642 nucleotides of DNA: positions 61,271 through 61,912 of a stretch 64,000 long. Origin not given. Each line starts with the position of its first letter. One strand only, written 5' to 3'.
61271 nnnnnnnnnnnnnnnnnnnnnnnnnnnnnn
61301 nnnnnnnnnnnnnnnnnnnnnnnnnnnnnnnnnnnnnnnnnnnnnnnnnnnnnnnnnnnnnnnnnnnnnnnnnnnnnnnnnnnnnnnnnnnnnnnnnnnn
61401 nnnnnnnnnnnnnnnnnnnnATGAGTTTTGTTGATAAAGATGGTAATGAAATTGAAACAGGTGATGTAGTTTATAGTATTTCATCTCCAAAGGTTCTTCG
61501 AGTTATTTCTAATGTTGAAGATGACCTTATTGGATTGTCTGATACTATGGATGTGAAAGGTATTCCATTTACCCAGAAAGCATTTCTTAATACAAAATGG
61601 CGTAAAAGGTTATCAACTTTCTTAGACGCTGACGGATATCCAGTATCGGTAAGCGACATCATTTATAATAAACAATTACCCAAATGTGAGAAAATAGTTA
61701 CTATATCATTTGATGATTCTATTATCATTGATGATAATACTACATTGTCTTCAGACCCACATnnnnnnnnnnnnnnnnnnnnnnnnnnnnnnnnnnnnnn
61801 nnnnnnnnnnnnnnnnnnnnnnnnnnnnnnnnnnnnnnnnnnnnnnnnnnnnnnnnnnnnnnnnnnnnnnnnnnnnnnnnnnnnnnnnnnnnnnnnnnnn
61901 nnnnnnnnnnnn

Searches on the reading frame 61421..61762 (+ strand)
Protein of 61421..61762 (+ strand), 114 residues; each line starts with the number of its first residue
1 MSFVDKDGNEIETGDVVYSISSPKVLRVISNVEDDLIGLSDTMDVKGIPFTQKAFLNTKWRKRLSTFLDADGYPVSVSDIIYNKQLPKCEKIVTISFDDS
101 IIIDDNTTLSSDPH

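Call 49: find_encoding_contigs(protein=window:61421-61762:+, flank=10000, max_places=3)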
Protein window:61421-61762:+ (114 aa): 7 contigs read that carry it; 3 places shown.
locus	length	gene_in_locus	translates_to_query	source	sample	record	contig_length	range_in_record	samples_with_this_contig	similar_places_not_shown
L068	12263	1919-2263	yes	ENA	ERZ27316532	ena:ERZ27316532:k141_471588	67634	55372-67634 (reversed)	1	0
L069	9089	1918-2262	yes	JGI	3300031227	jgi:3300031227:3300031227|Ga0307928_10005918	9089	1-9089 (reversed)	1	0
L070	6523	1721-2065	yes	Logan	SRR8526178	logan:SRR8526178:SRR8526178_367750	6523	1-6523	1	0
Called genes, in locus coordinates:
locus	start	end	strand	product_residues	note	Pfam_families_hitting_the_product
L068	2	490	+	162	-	?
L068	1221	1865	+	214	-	PF04542:Sigma70_r2 (weak)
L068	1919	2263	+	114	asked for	-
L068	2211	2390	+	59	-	-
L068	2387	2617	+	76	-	-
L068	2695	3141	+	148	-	-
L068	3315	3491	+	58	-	-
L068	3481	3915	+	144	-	-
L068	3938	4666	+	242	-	-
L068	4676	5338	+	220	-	PF06934:CTI (weak)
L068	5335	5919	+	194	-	PF00908:dTDP_sugar_isom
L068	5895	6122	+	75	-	-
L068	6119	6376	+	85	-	-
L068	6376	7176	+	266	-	PF00483:NTP_transferase, PF12804:NTP_transf_3 (weak)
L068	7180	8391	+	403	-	-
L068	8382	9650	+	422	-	-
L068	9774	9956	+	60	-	-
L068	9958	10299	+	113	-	-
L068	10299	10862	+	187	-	-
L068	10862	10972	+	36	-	-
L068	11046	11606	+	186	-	-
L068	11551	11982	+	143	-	-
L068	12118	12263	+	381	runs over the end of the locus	-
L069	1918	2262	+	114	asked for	-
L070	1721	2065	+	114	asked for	-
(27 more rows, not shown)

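Call 67: search_protein_families(library=phrogs, proteins=[L068:7180-8388:+, L068:8382-9647:+, L068:3938-4663:+, L068:4676-5335:+, L068:10299-10859:+, L068:11046-11603:+], max_evalue=0.001)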
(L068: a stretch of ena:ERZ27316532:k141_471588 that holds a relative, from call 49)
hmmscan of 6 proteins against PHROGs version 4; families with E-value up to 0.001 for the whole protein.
L068:7180-8388:+ (403 aa): 2 families
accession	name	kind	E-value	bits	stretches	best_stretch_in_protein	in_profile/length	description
phrog_6077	-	unknown function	6.5e-78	263.4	1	3-340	2-324/366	-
phrog_8203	-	unknown function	9.2e-08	32.4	1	60-108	11-59/394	-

L068:8382-9647:+ (422 aa): 0 families

L068:3938-4663:+ (242 aa): 0 families

L068:4676-5335:+ (220 aa): 0 families

L068:10299-10859:+ (187 aa): 0 families

L068:11046-11603:+ (186 aa): 1 family
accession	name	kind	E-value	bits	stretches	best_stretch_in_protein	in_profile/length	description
phrog_1383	-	head and packaging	4.3e-31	108.9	1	11-182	10-186/187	virion structural protein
